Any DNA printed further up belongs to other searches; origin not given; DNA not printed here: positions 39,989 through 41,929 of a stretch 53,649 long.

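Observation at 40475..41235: MurD carries five separate repeat inserts, about 110 extra residues, and is still an intact ORF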

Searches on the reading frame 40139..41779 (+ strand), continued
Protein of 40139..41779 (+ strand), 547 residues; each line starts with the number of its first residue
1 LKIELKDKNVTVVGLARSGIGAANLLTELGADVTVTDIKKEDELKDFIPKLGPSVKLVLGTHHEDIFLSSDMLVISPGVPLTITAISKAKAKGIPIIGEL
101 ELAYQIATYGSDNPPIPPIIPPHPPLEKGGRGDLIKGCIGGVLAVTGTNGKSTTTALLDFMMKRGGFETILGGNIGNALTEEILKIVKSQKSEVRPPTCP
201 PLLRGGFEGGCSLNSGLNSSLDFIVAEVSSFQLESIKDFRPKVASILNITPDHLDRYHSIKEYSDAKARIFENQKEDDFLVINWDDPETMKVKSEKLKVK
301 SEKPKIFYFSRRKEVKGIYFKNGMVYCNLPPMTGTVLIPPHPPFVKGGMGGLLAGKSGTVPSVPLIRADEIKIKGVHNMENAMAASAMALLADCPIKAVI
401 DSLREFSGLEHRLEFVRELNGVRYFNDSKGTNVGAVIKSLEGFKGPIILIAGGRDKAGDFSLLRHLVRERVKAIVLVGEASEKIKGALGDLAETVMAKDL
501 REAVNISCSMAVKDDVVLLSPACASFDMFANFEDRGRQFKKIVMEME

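Call 27: find_related_loci(query=window:40139-41779:+, collection=genome_contigs, flank=10000)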
Query window:40139-41779:+ (547 aa) in genome_contigs; peptide patterns used: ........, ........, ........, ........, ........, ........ (x = any residue, [..] = any of these).
76 stretches matched a pattern; 27 encode a relative of the query (tblastn E <= 1e-3); 27 distinct loci.
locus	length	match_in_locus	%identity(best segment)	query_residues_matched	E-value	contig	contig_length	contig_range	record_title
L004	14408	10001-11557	72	4-547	0e+0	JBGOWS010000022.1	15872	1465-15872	MAG: Thermodesulfovibrionia bacterium isolate OBJ_0618_130150_87 k141_4584997_length_15872_cov_16.7578, whole genome sho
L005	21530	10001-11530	68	1-546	0e+0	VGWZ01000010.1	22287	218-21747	MAG: Nitrospira sp. isolate K_DeepCast_250m_m1_045 K_DeepCast_250m_m1_045_Ga0194125_10004303, whole genome shotgun seque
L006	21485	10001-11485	68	3-546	0e+0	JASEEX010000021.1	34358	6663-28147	MAG: Thermodesulfovibrionales bacterium isolate Yes46-09 NODE_21_length_34358_cov_107.417456, whole genome shotgun seque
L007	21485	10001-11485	65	3-546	0e+0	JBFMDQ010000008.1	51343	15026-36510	MAG: Nitrospirota bacterium isolate MAG223 MAG223_8, whole genome shotgun sequence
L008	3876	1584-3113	66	1-546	0e+0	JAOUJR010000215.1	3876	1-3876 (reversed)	MAG: Nitrospirota bacterium isolate 8_1_Jan_SF_Bin13 8_1_Jan_SF_Bin13_scaffold_17993_c1, whole genome shotgun sequence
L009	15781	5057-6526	65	1-546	0e+0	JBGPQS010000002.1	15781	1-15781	MAG: Thermodesulfovibrionia bacterium isolate OBJ1_062018_150_27 k141_2516578_length_15781_cov_8.0000, whole genome shot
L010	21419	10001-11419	65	4-546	0e+0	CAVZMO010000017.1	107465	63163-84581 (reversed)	MAG: Thermodesulfovibrionales bacterium isolate MFD04408.bin.2.178 genome assembly, contig: contig_27735, whole genome s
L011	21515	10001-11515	60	3-547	0e+0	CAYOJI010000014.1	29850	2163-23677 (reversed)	MAG TPA_asm: uncultured Nitrospiraceae bacterium isolate binchicken_co40_94 genome assembly, contig: NODE_1046_length_29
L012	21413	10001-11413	62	4-547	0e+0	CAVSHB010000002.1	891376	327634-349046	MAG: uncultured Nitrospiraceae bacterium isolate MFD01476.bin.1.136 genome assembly, contig: contig_55726, whole genome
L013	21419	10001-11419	60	1-546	0e+0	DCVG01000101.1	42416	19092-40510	MAG TPA_asm: Nitrospiraceae bacterium UBA2194 UBA2194_contig_6544, whole genome shotgun sequence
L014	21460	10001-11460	78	1-547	0e+0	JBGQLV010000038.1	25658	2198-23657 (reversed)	MAG: Thermodesulfovibrionia bacterium isolate OBJ2_061818_150_9 k141_491946_length_25658_cov_19.5354, whole genome shotg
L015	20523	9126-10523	56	5-547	7e-168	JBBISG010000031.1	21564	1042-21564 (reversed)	MAG: Nitrospirota bacterium isolate BQF270218_bin_368 NODE_1991_length_21564_cov_2.69184, whole genome shotgun sequence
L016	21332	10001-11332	41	3-543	9e-119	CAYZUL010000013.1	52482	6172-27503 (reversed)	MAG TPA_asm: uncultured Nitrospirota bacterium isolate SRP090828_co2_53 genome assembly, contig: NODE_238_length_52482_c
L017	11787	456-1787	41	3-543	2e-118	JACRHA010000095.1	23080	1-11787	MAG: Nitrospirae bacterium isolate NC_groundwater_1765_Pr3_B-0.1um_46_13 SR-2_scaffold_141_1964095, whole genome shotgun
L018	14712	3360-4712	34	5-547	6e-86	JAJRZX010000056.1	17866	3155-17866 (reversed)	MAG: Deltaproteobacteria bacterium isolate Dive96_bin4.244 k141_1606277, whole genome shotgun sequence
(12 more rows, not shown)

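Call 35: predict_structure(alignment_id=A1)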
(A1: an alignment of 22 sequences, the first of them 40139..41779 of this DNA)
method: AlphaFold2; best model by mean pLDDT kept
length: 547 residues; sequences in the alignment: 22
mean_pLDDT: 59.0   pTM: 0.41
mean pLDDT of the five models: 59.0, 58.8, 54.5, 51.8, 45.4
residues with pLDDT >= 90: 37; 70-90: 174; 50-70: 130; < 50: 206
segments of 3 or more residues with pLDDT < 50: 1-3, 104-232, 241-244, 253-256, 290-301, 332-361, 373-377, 405-411, 524-533
pLDDT, mean of each block of 10 residues (from residue 1): 64 68 72 85 65 74 86 74 80 72 49 32 26 22 31 37 36 30 38 30 23 27 43 50 51 51 68 68 65 40 71 83 82 34 29 26 70 53 67 58 48 70 76 65 81 65 84 87 86 90 92 89 44 62 84
secondary structure, 60 per line:
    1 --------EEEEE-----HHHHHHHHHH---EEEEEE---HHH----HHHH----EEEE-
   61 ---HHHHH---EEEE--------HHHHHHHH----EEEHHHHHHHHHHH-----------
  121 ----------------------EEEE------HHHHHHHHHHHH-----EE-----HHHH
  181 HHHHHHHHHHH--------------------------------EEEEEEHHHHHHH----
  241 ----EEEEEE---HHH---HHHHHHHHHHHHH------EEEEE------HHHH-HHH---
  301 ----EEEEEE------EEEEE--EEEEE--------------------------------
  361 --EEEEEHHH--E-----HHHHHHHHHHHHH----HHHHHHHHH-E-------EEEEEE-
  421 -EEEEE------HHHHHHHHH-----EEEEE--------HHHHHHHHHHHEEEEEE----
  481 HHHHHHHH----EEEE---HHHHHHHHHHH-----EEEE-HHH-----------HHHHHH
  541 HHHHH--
elements in order: E9-13 H19-28 E32-37 H48-51 E56-59 H64-68 E72-75 H84-91 E96-98 H99-109 E143-146 H153-164 H177-191 E224-229 H230-236 E245-250 H260-272 E279-283 H290-293 E305-310 E317-321 E324-328 E363-367 H379-391 H396-404 E414-419 E422-426 H433-441 E447-451 H460-470 E471-476 H481-488 E493-496 H500-510 E516-519 H535-545

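Call 46: search_solved_structures(query=window:40139-41779:+, max_evalue=1e-50, show_alignments=5)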
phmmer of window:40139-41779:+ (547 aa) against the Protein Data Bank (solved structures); distinct sequences matched with E-value up to 1e-50: 10.
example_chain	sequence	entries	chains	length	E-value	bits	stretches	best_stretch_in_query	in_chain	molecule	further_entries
7sir_A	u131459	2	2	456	8.3e-66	226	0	365-543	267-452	UDP-N-acetylmuramoylalanine--D-glutamate ligase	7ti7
3lk7_A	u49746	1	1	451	1.3e-65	225.4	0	365-539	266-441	UDP-N-acetylmuramoylalanine--D-glutamate ligase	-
7sy9_A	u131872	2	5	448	7.3e-61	209.7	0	365-546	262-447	UDP-N-acetylmuramoylalanine--D-glutamate ligase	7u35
8dp2_A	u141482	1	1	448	7.6e-61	209.7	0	365-546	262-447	UDP-N-acetylmuramoylalanine--D-glutamate ligase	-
2jff_A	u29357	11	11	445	4.1e-56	194.1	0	365-546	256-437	UDP-N-ACETYLMURAMOYLALANINE--D-GLUTAMATE LIGASE | UDP-N-ACETYLMURAMOYL-ALANINE-D-GLUTAMATE LIGASE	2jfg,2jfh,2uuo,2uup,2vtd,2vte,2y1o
8v8w_A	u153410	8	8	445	4.1e-56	194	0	365-546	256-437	UDP-N-acetylmuramoylalanine--D-glutamate ligase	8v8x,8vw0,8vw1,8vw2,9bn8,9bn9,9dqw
1e0d_A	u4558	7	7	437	4.2e-56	194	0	365-546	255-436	UDP-N-ACETYLMURAMOYLALANINE--D-GLUTAMATE LIGASE | UDP-N-ACETYLMURAMOYL-L-ALANINE:D-GLUTAMATE LIGASE | UDP-N-ACETYLMURAMOYL-L-ALANINE/:D-GLUTAMATE LIGASE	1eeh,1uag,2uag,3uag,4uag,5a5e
5a5f_A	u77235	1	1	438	4.3e-56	194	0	365-546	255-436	UDP-N-ACETYLMURAMOYLALANINE--D-GLUTAMATE LIGASE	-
2wjp_A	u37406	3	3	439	4.4e-56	194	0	365-546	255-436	UDP-N-ACETYLMURAMOYLALANINE--D-GLUTAMATE LIGASE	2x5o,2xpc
8v8y_A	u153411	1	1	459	4.7e-56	193.9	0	365-546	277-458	UDP-N-acetylmuramoylalanine--D-glutamate ligase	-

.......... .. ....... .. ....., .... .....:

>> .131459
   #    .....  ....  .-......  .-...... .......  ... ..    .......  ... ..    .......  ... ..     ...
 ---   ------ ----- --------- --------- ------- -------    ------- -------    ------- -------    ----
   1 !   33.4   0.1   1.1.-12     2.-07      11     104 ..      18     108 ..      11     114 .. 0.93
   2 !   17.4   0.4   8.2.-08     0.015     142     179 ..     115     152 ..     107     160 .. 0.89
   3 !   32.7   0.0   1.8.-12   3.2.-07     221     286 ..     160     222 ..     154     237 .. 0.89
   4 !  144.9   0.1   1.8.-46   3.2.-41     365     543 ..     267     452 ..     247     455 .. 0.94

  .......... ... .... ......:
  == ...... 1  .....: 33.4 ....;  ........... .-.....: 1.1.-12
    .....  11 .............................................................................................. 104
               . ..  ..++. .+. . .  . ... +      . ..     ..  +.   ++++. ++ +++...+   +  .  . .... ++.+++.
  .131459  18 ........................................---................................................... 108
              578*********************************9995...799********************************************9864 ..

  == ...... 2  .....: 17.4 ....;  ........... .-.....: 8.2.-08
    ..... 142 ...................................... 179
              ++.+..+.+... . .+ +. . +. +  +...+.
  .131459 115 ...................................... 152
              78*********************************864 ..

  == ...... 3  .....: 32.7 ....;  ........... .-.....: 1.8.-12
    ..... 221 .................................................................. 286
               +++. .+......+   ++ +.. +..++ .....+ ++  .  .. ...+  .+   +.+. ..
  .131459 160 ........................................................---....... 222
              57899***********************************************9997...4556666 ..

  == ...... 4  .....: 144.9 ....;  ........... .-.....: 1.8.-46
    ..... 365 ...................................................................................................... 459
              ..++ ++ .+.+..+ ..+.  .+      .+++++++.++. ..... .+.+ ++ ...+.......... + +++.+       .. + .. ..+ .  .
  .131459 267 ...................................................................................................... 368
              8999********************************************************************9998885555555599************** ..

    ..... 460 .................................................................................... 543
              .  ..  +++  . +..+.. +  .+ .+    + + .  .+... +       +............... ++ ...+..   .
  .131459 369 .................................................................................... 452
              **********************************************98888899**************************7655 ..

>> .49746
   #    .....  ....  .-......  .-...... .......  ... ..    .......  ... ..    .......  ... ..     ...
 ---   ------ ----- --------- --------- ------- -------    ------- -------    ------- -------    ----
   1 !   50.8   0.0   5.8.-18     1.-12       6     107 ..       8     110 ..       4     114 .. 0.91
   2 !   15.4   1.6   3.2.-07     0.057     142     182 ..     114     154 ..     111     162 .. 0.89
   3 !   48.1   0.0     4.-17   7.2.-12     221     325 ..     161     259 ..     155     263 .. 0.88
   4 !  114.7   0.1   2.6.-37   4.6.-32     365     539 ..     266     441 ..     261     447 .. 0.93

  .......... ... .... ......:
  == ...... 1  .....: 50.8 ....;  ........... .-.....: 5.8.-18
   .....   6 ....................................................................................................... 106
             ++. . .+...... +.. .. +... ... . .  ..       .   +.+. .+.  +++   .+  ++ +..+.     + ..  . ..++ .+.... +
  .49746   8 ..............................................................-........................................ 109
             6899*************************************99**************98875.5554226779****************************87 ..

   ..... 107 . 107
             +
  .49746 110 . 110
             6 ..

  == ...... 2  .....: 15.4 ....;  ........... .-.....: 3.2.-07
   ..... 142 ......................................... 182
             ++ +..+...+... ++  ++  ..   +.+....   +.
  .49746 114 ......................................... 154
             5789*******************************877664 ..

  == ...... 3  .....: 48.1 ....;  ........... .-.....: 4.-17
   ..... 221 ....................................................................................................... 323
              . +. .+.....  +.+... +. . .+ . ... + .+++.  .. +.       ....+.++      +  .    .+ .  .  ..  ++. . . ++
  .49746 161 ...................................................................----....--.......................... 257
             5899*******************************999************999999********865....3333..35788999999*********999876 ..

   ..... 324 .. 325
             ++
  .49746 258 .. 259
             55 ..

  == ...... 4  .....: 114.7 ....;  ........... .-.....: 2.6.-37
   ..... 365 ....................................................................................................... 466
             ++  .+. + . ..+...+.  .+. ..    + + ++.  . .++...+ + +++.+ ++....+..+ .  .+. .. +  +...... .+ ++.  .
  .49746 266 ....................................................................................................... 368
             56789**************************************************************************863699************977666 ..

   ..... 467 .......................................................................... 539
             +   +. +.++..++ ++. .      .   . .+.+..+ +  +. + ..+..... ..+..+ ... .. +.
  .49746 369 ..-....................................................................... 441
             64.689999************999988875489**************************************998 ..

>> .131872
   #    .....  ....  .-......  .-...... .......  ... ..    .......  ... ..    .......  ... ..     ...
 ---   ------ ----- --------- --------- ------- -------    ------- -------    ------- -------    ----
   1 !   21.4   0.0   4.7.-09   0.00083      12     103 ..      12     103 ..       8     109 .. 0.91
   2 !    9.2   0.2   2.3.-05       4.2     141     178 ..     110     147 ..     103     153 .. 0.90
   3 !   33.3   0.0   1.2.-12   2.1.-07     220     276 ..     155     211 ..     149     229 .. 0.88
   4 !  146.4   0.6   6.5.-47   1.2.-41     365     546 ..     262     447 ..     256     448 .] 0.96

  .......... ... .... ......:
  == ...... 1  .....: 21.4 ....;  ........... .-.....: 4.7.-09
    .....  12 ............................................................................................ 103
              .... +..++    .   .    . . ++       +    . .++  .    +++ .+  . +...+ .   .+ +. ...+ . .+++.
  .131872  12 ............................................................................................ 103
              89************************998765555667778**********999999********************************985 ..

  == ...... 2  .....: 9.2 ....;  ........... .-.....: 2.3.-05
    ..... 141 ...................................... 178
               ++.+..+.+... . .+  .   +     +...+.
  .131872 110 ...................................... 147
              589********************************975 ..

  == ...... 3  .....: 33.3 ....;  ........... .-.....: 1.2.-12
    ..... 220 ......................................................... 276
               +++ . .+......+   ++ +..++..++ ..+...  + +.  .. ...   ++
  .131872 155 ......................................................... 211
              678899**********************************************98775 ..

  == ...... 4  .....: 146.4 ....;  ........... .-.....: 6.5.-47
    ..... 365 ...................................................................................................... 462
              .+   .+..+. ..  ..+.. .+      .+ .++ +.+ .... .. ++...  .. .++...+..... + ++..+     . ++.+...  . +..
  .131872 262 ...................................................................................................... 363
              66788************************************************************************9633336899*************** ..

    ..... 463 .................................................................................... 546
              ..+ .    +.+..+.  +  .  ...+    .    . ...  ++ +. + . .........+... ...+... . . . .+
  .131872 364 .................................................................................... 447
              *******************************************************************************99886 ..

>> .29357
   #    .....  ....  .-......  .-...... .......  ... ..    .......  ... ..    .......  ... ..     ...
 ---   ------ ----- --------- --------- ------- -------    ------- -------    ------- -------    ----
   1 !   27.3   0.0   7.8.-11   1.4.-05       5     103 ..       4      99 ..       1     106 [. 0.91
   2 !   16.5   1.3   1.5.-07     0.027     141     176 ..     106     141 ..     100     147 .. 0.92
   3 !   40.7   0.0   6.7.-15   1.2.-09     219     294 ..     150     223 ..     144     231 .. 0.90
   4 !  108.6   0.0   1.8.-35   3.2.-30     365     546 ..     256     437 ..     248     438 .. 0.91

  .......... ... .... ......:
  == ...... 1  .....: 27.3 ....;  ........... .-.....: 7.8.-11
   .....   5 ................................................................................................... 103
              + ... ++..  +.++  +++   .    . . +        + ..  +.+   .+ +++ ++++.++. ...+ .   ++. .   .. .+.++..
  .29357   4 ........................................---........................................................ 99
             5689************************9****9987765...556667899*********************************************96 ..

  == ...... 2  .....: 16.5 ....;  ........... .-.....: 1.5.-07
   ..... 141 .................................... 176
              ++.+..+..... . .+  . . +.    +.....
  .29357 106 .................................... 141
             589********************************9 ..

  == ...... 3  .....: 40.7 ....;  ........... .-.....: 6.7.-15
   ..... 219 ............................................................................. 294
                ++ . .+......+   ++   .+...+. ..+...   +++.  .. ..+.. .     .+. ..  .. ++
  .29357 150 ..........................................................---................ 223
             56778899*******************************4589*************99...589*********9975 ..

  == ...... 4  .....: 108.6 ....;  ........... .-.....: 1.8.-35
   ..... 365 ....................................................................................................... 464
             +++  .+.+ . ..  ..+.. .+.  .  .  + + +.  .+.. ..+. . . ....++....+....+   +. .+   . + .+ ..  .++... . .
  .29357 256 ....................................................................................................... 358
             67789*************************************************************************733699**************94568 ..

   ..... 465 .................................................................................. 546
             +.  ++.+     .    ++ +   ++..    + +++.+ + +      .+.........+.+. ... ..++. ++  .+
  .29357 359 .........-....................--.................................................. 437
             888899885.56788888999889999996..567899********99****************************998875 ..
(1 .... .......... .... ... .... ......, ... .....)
